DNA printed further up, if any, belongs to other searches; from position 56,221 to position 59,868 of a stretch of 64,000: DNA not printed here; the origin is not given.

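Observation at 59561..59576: A G16 homopolymer between the start codon and the signal peptide of the autotransporter: a candidate slipped-strand phase-variation switch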

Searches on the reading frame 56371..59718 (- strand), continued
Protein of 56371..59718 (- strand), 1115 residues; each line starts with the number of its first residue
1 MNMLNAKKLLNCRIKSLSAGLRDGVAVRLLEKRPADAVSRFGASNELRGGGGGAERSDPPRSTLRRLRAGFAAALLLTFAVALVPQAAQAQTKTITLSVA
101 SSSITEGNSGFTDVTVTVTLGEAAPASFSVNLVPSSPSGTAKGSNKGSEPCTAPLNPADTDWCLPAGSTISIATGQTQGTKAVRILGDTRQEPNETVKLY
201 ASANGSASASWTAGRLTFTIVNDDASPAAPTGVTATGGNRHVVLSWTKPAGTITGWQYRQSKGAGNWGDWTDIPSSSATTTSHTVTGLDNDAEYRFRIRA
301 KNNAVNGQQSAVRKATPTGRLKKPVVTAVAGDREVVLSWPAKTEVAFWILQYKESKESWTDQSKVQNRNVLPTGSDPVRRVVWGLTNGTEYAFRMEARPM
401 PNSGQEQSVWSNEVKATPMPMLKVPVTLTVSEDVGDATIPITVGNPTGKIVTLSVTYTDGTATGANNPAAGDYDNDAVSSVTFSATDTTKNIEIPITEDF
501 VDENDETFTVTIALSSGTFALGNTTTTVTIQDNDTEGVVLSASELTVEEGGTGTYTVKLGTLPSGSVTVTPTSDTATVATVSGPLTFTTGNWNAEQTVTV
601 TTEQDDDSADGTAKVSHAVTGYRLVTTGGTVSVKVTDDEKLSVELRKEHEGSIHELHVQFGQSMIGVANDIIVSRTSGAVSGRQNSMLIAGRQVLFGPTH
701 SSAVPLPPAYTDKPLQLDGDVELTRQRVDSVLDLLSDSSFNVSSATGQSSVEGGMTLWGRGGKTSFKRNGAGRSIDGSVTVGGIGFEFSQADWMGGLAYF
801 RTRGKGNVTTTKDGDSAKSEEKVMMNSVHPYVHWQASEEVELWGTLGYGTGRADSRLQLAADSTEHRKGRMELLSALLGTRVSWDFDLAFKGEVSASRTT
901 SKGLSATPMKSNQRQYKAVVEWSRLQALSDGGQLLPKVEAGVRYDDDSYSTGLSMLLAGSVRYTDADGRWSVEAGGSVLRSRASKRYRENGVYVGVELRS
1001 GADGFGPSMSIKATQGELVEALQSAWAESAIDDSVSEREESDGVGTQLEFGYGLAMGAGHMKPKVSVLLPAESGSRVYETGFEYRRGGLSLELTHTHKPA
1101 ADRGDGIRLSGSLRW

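Call 9: find_homologous_proteins(query=window:56371-59718:-, max_evalue=0.00001)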
Query window:56371-59718:- (1115 aa): 363 proteins with E <= 0.00001 among 8000 candidates; the best 120 are listed.
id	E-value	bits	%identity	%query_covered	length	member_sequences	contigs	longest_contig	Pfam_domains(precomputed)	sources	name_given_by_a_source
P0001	0.0e+0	2462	100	100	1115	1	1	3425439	PF03160.21,PF00041.28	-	-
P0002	0.0e+0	1950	90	81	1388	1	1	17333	PF25059.2,PF03160.21,PF00041.28,PF16656.12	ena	-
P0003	0.0e+0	1859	84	90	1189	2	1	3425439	PF25059.2,PF03160.21,PF00041.28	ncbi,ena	-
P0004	0.0e+0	1857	91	53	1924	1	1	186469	PF17766.8,PF00041.28,PF21426.4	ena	-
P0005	0.0e+0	1771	92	53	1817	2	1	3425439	PF14525.13,PF17766.8,PF00041.28,PF21426.4,PF00630.26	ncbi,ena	-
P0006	0.0e+0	1759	83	82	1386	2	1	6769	PF25059.2,PF03160.21,PF00041.28,PF16656.12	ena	-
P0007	0.0e+0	1723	90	53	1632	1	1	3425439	PF02922.25,PF17766.8,PF21426.4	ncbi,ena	-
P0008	0.0e+0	1719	81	82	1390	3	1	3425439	PF25059.2,PF03160.21,PF00041.28,PF16656.12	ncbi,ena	-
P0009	0.0e+0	1716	82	82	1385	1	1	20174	PF25059.2,PF03160.21,PF00041.28,PF16656.12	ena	-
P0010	0.0e+0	1697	91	53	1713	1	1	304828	PF25059.2,PF17766.8,PF00041.28,PF21426.4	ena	-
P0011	0.0e+0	1641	92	53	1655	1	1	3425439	PF17766.8,PF00041.28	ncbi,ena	-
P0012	0.0e+0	1270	60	81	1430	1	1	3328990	PF25059.2,PF23376.2,PF03160.21,PF00041.28,PF16656.12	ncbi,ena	-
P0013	0.0e+0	1262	60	81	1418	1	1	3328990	PF25059.2,PF23376.2,PF03160.21,PF00041.28,PF16656.12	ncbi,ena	-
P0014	3.6e-233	795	38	19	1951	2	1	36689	PF01108.24,PF25059.2,PF22433.4,PF25814.2,PF16389.12,PF00041.28,PF16656.12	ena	-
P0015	3.5e-232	792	38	20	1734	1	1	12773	PF07495.20,PF01108.24,PF25059.2,PF22433.4,PF16389.12,PF00041.28,PF16656.12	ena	-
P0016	4.0e-227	775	38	19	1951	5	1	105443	PF07495.20,PF01108.24,PF25059.2,PF16323.12,PF22433.4,PF16389.12,PF00041.28,PF16656.12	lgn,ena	-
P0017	3.2e-215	736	60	15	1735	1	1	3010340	PF25059.2,PF17766.8,PF00041.28,PF21426.4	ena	-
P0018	3.8e-210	719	39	16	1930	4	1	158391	PF07495.20,PF21454.3,PF21605.4,PF25059.2,PF16323.12,PF22433.4,PF25814.2,PF16389.12,PF00041.28,PF16656.12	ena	-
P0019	3.2e-203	696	52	33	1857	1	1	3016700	PF25059.2,PF17766.8,PF16893.12,PF00041.28,PF16656.12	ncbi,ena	-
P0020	1.2e-200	688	51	32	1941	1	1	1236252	PF25059.2,PF23376.2,PF16893.12,PF00041.28,PF16656.12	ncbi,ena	-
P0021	5.3e-194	666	54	19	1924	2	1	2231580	PF21605.4,PF01108.24,PF22352.3,PF00801.27,PF25059.2,PF17963.8,PF03160.21,PF05345.19,PF00041.28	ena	-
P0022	1.3e-193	664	56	20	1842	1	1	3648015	PF01108.24,PF25059.2,PF23376.2,PF22433.4,PF00041.28,PF16656.12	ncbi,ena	-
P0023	6.3e-191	655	51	33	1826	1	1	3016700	PF25059.2,PF20579.5,PF17766.8,PF16893.12,PF00041.28,PF16656.12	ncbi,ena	-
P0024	1.5e-187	644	40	19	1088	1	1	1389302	PF25059.2,PF23376.2,PF16323.12,PF22433.4,PF25814.2,PF19119.6,PF00041.28,PF28056.1,PF16656.12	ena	-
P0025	2.0e-186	640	39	48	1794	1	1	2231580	PF25059.2,PF17766.8,PF00041.28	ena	-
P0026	1.6e-183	631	32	71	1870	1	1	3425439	PF25059.2,PF17766.8,PF22433.4,PF00041.28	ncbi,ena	-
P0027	2.4e-180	620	44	21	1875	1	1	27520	PF16132.12,PF22352.3,PF17963.8,PF03160.21,PF05345.19,PF00041.28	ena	-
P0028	4.3e-180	620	41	16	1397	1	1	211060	PF21454.3,PF21605.4,PF25059.2,PF23376.2,PF24489.2,PF25814.2,PF16656.12,PF16323.12,PF24421.2,PF00041.28,PF05775.20,PF10179.16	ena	-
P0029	2.5e-178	614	51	32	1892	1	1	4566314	PF21605.4,PF25059.2,PF23376.2,PF17766.8,PF16893.12,PF00041.28,PF16656.12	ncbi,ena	-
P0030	9.8e-177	608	48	26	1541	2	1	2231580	PF21605.4,PF01108.24,PF25059.2,PF17766.8,PF27503.1,PF00041.28,PF16656.12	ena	-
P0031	1.4e-176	608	53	33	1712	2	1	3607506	PF21605.4,PF25059.2,PF23376.2,PF17766.8,PF16893.12,PF22433.4,PF00041.28,PF10179.16,PF16656.12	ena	-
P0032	6.2e-175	602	35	19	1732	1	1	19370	PF28033.1,PF21454.3,PF21605.4,PF25059.2,PF23376.2,PF24489.2,PF25814.2,PF16389.12,PF00041.28,PF10179.16,PF16656.12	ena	-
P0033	5.4e-174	599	52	33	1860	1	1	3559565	PF25059.2,PF23376.2,PF17766.8,PF16893.12,PF00041.28,PF16656.12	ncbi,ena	-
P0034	7.5e-174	599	31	53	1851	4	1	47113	PF21605.4,PF01108.24,PF22352.3,PF25059.2,PF03160.21,PF25833.1,PF00041.28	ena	-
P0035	1.2e-169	585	34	27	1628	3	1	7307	PF07495.20,PF21454.3,PF00801.27,PF25059.2,PF25814.2,PF18911.7,PF16656.12,PF22352.3,PF17963.8,PF03160.21,PF22433.4,PF05345.19,PF00041.28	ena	-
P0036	3.3e-169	584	55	31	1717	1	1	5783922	PF21605.4,PF25059.2,PF23376.2,PF03160.21,PF16893.12,PF00041.28,PF16656.12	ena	-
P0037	1.7e-167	578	38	18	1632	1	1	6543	PF25059.2,PF22433.4,PF16389.12,PF00041.28,PF16656.12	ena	-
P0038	4.3e-166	573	53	30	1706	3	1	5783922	PF21605.4,PF01108.24,PF25059.2,PF23376.2,PF16893.12,PF00041.28,PF16656.12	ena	-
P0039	1.8e-164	568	42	20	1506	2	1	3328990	PF21454.3,PF16655.13,PF01108.24,PF17789.8,PF25059.2,PF23376.2,PF24489.2,PF25814.2,PF16389.12,PF16656.12,PF22433.4,PF00041.28,PF10179.16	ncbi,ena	-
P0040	2.3e-157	544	26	71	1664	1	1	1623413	PF21605.4,PF01108.24,PF25059.2,PF17766.8,PF00041.28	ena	-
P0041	3.4e-156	540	38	20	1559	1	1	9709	PF07495.20,PF21454.3,PF25059.2,PF21200.3,PF22433.4,PF25814.2,PF16389.12,PF00041.28,PF16656.12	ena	-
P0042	2.5e-153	531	43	31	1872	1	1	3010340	PF21454.3,PF21605.4,PF16655.13,PF25059.2,PF23376.2,PF24489.2,PF25814.2,PF16656.12,PF03160.21,PF22433.4,PF00041.28,PF10179.16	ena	-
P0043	5.5e-152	526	40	26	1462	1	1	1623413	PF22352.3,PF00801.27,PF03160.21,PF05345.19,PF00041.28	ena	-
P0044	1.7e-151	525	45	22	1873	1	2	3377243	PF21605.4,PF01108.24,PF25059.2,PF16323.12,PF22433.4,PF00041.28,PF16656.12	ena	-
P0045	2.4e-151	524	36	36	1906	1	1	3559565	PF21605.4,PF25059.2,PF23376.2,PF16893.12,PF00041.28,PF16656.12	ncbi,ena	-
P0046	1.7e-150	522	53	33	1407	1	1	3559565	PF25059.2,PF16893.12,PF00041.28,PF16656.12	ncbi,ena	-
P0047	2.9e-150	521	38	49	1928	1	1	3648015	PF07495.20,PF01108.24,PF25059.2,PF22433.4,PF00041.28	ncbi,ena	-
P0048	3.9e-149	517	53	31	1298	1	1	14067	PF25059.2,PF23376.2,PF16893.12,PF00041.28,PF10179.16,PF16656.12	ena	-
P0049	1.9e-146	508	50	31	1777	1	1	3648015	PF01108.24,PF25059.2,PF17766.8,PF00041.28,PF16656.12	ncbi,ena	-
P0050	1.3e-145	505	45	20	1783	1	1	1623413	PF25059.2,PF17766.8,PF00041.28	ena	-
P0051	1.4e-143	499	53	34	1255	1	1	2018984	PF25059.2,PF03797.26,PF16893.12,PF00041.28,PF16656.12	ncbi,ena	-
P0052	6.2e-143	496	46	27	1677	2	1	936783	PF28033.1,PF25059.2,PF18962.8,PF25833.1,PF00041.28,PF14344.13,PF16656.12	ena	-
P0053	7.5e-143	496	47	27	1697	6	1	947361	PF28033.1,PF21605.4,PF01108.24,PF25059.2,PF18962.8,PF22433.4,PF00041.28,PF14344.13,PF16656.12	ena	-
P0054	6.8e-141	490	43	19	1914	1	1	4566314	PF28033.1,PF21605.4,PF25059.2,PF23376.2,PF17766.8,PF16893.12,PF00041.28,PF16656.12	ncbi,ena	-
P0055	8.2e-141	489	41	43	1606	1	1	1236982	PF28033.1,PF01108.24,PF25059.2,PF18962.8,PF22433.4,PF25833.1,PF16389.12,PF00041.28,PF14344.13,PF16656.12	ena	-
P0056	6.6e-140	486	42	19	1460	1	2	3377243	PF28033.1,PF21605.4,PF25059.2,PF23376.2,PF17766.8,PF25814.2,PF16389.12,PF16656.12,PF03160.21,PF16323.12,PF22433.4,PF00041.28,PF10179.16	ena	-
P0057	7.3e-140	486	37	19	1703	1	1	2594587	PF21605.4,PF01108.24,PF25059.2,PF17766.8,PF16893.12,PF00041.28,PF10179.16,PF16656.12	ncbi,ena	-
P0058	1.1e-136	476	32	27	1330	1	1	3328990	PF21454.3,PF16655.13,PF01108.24,PF17789.8,PF25059.2,PF23376.2,PF24489.2,PF16389.12,PF00041.28,PF10179.16,PF16656.12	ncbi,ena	-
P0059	1.3e-133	466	49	20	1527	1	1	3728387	PF00801.27,PF25059.2,PF00041.28,PF18911.7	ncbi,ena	-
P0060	1.7e-133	465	39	27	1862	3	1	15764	PF21605.4,PF01108.24,PF25059.2,PF23376.2,PF16389.12,PF00041.28,PF16656.12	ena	-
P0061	7.2e-129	450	37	20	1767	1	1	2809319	PF28033.1,PF21454.3,PF21605.4,PF01108.24,PF25059.2,PF23376.2,PF25814.2,PF16389.12,PF16656.12,PF16323.12,PF24421.2,PF22433.4,PF25833.1,PF00041.28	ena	-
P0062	1.2e-126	443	42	37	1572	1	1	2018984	PF25059.2,PF17766.8,PF00041.28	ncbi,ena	-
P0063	4.3e-126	441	47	20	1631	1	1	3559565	PF21605.4,PF25059.2,PF23376.2,PF16893.12,PF00041.28,PF10179.16,PF16656.12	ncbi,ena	-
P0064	6.0e-124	434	39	17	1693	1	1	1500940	PF25059.2,PF17963.8,PF23376.2,PF22433.4,PF25833.1,PF25814.2,PF05345.19,PF00041.28,PF16656.12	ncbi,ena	-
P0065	1.8e-123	432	30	38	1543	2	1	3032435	PF07495.20,PF22352.3,PF00801.27,PF17963.8,PF03160.21,PF24421.2,PF05345.19,PF00041.28,PF18911.7,PF16656.12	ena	-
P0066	6.5e-123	430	49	20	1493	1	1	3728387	PF00801.27,PF25059.2,PF00041.28,PF18911.7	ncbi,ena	-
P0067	5.2e-120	421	44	24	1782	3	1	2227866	PF21605.4,PF01108.24,PF25059.2,PF00041.28,PF16656.12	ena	-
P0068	2.1e-118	415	45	20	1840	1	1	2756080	PF23598.2,PF25059.2,PF23376.2,PF13855.13,PF23211.1,PF16389.12,PF16656.12,PF14580.13,PF25019.1,PF12799.14,PF00041.28,PF10179.16,PF23952.2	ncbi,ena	-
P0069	3.7e-115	405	38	16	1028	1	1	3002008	PF28033.1,PF21454.3,PF21605.4,PF25300.1,PF25059.2,PF21200.3,PF25523.2,PF23376.2,PF25788.3,PF17961.8,PF16389.12,PF16656.12,PF16323.12,PF24421.2,PF22433.4,PF14292.13,PF25833.1,PF00041.28,PF10179.16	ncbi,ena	-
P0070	5.2e-115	404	40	18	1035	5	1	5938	PF28033.1,PF07495.20,PF21605.4,PF01108.24,PF25059.2,PF25814.2,PF16389.12,PF16656.12,PF16893.12,PF22433.4,PF25833.1,PF00041.28,PF10179.16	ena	-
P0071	8.3e-115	403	45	22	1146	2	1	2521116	PF00041.28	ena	-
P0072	2.0e-114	402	53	32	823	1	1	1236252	PF01108.24,PF25059.2,PF16893.12,PF00041.28,PF16656.12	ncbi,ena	-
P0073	7.4e-114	400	44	16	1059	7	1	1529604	PF28033.1,PF21454.3,PF21605.4,PF01108.24,PF25059.2,PF23376.2,PF24489.2,PF25814.2,PF16389.12,PF16656.12,PF16323.12,PF16893.12,PF22433.4,PF25833.1,PF23608.2,PF00041.28,PF10179.16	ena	-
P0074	1.8e-113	399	41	12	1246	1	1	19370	PF21605.4,PF25059.2,PF23376.2,PF24489.2,PF25814.2,PF16389.12,PF00041.28,PF10179.16,PF16656.12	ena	-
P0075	6.9e-113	397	47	29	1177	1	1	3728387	PF00801.27,PF25059.2,PF00041.28,PF18911.7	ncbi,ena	-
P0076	2.6e-112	395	39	18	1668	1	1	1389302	PF28033.1,PF01108.24,PF25059.2,PF22433.4,PF24489.2,PF25833.1,PF25814.2,PF16389.12,PF00041.28,PF10179.16,PF16656.12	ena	-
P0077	4.8e-112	394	30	48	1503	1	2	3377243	PF25059.2,PF01835.26,PF00041.28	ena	-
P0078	9.2e-110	387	47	12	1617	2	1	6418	PF22352.3,PF00801.27,PF25059.2,PF07691.18,PF03160.21,PF05345.19,PF00041.28,PF18911.7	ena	-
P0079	1.9e-107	379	50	21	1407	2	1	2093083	PF17766.8,PF00041.28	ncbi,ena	-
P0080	2.1e-105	372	43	33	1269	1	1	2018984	PF25059.2,PF16893.12,PF00041.28,PF16656.12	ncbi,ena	-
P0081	1.0e-104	370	50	22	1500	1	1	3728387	PF00801.27,PF25059.2,PF22433.4,PF00041.28,PF18911.7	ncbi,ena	-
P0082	5.9e-103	364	45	23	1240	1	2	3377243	PF01108.24,PF25059.2,PF22433.4,PF00041.28,PF16656.12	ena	-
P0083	2.7e-102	362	37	18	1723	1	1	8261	PF28033.1,PF07495.20,PF25300.1,PF01108.24,PF25059.2,PF17892.8,PF23376.2,PF00028.24,PF17803.8,PF03797.26,PF25788.3,PF24489.2,PF16389.12,PF16656.12,PF17963.8,PF23592.1,PF24421.2,PF21466.4,PF22433.4,PF23608.2,PF00041.28,PF10179.16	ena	-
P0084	5.9e-101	358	42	35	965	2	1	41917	PF25059.2,PF03160.21,PF00041.28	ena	-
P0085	1.0e-99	353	34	38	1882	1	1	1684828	PF25059.2,PF19078.7,PF00041.28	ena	-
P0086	1.1e-99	353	35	18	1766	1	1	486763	PF28033.1,PF07495.20,PF25300.1,PF01108.24,PF25059.2,PF17892.8,PF23376.2,PF00028.24,PF17803.8,PF03797.26,PF25788.3,PF24489.2,PF16389.12,PF16656.12,PF22352.3,PF17963.8,PF22433.4,PF25833.1,PF00041.28,PF10179.16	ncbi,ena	-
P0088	7.0e-98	347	48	21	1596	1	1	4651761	PF07495.20,PF25059.2,PF00041.28,PF16656.12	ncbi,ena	-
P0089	7.3e-98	347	50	10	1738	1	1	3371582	PF28033.1,PF07495.20,PF25059.2,PF22433.4,PF24489.2,PF00041.28,PF10179.16,PF16656.12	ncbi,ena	-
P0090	5.2e-97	344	41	49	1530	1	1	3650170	PF25059.2,PF00041.28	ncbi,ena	-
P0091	1.9e-95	339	39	18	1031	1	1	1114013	PF21454.3,PF01108.24,PF25059.2,PF23376.2,PF16323.12,PF16893.12,PF22433.4,PF16389.12,PF00041.28,PF16656.12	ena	-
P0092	4.8e-95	338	33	18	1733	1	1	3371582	PF07495.20,PF21605.4,PF25059.2,PF22433.4,PF24489.2,PF25814.2,PF00041.28,PF10179.16,PF16656.12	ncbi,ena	-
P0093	1.5e-93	333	40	15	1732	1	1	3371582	PF07495.20,PF25059.2,PF22433.4,PF24489.2,PF00041.28,PF10179.16,PF16656.12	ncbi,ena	-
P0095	8.3e-92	327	45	17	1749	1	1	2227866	PF21605.4,PF01108.24,PF25059.2,PF00041.28,PF16656.12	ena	-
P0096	9.4e-92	327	49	10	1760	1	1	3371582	PF07495.20,PF21605.4,PF25059.2,PF22433.4,PF24489.2,PF25814.2,PF00041.28,PF10179.16,PF16656.12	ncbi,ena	-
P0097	7.0e-90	321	47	19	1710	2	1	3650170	PF25059.2,PF00041.28,PF16656.12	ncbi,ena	-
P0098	1.3e-89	320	36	15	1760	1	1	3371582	PF28033.1,PF07495.20,PF25059.2,PF22433.4,PF24489.2,PF00041.28,PF10179.16,PF16656.12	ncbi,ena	-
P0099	1.3e-88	317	36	46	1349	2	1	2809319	PF25059.2,PF03797.26,PF16389.12,PF00041.28,PF16656.12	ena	-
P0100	2.6e-88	316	38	15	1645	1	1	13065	PF28033.1,PF07495.20,PF25059.2,PF23376.2,PF25788.3,PF23759.2,PF16656.12,PF28342.1,PF22433.4,PF25833.1,PF23608.2,PF13128.12,PF00041.28,PF10179.16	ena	-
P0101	1.1e-87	314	35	17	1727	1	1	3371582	PF07495.20,PF25059.2,PF24421.2,PF22433.4,PF24489.2,PF00041.28,PF10179.16,PF16656.12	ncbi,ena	-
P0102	9.1e-87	311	35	15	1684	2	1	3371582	PF25059.2,PF24421.2,PF22433.4,PF24489.2,PF25814.2,PF00041.28,PF10179.16,PF16656.12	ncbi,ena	-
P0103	1.0e-86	310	36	17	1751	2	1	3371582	PF21454.3,PF25059.2,PF22433.4,PF24489.2,PF00041.28,PF10179.16,PF16656.12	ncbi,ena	-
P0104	1.7e-85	306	40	15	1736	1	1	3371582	PF07495.20,PF25059.2,PF22433.4,PF24489.2,PF25814.2,PF00041.28,PF10179.16,PF16656.12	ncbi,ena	-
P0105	2.7e-84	302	38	15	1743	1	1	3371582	PF07495.20,PF25059.2,PF24421.2,PF22433.4,PF24489.2,PF00041.28,PF10179.16,PF16656.12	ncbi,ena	-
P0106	5.1e-84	301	36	15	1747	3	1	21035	PF28033.1,PF07495.20,PF21454.3,PF25059.2,PF23376.2,PF24489.2,PF25814.2,PF16389.12,PF16656.12,PF22433.4,PF00041.28,PF10179.16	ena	-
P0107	1.2e-82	297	41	29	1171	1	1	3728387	PF00801.27,PF25059.2,PF00041.28,PF18911.7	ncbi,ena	-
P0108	1.2e-82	297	45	20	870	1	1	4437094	PF28033.1,PF25059.2,PF23376.2,PF16893.12,PF16389.12,PF00041.28,PF10179.16,PF16656.12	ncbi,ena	-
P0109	1.1e-81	294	39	12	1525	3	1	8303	PF21454.3,PF25059.2,PF22433.4,PF24489.2,PF25814.2,PF16389.12,PF00041.28,PF10179.16,PF16656.12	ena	-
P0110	1.2e-81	294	43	27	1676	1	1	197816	PF07495.20,PF22352.3,PF25059.2,PF03797.26,PF05345.19,PF00041.28,PF16656.12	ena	-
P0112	4.4e-80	288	34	26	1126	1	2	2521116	PF21605.4,PF25059.2,PF03160.21,PF16323.12,PF22433.4,PF25833.1,PF16389.12,PF00041.28,PF16656.12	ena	-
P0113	9.2e-78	281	35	21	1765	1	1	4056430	PF07495.20,PF21454.3,PF16655.13,PF25059.2,PF22433.4,PF24489.2,PF16389.12,PF00041.28,PF10179.16,PF16656.12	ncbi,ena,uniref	ncbi:fibronectin type III domain-containing protein [Candidatus Poriferisocius sp.]|uniref:fibronect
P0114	4.0e-77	279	43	27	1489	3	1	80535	PF22352.3,PF25059.2,PF05345.19,PF00041.28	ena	-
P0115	1.8e-75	273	35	20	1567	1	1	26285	PF21605.4,PF25059.2,PF22433.4,PF24489.2,PF25814.2,PF00041.28,PF16656.12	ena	-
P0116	2.1e-75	273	50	8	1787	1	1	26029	PF25059.2,PF22433.4,PF25814.2,PF18105.8,PF05345.19,PF16389.12,PF00041.28,PF16656.12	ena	-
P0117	2.2e-74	270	47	9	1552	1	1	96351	PF12733.14,PF07495.20,PF25300.1,PF25059.2,PF25788.3,PF22433.4,PF24489.2,PF00041.28,PF10179.16,PF16656.12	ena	-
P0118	2.8e-74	269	49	9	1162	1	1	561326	PF25059.2,PF05345.19,PF00041.28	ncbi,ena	-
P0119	3.5e-73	266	43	27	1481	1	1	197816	PF22352.3,PF25059.2,PF05345.19,PF00041.28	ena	-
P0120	2.2e-72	263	26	75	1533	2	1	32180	PF21605.4,PF01108.24,PF25059.2,PF03797.26,PF16893.12,PF22433.4,PF25814.2,PF00041.28,PF16656.12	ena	-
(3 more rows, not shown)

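Call 12: find_encoding_contigs(protein=P0005, flank=3000, max_places=4)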
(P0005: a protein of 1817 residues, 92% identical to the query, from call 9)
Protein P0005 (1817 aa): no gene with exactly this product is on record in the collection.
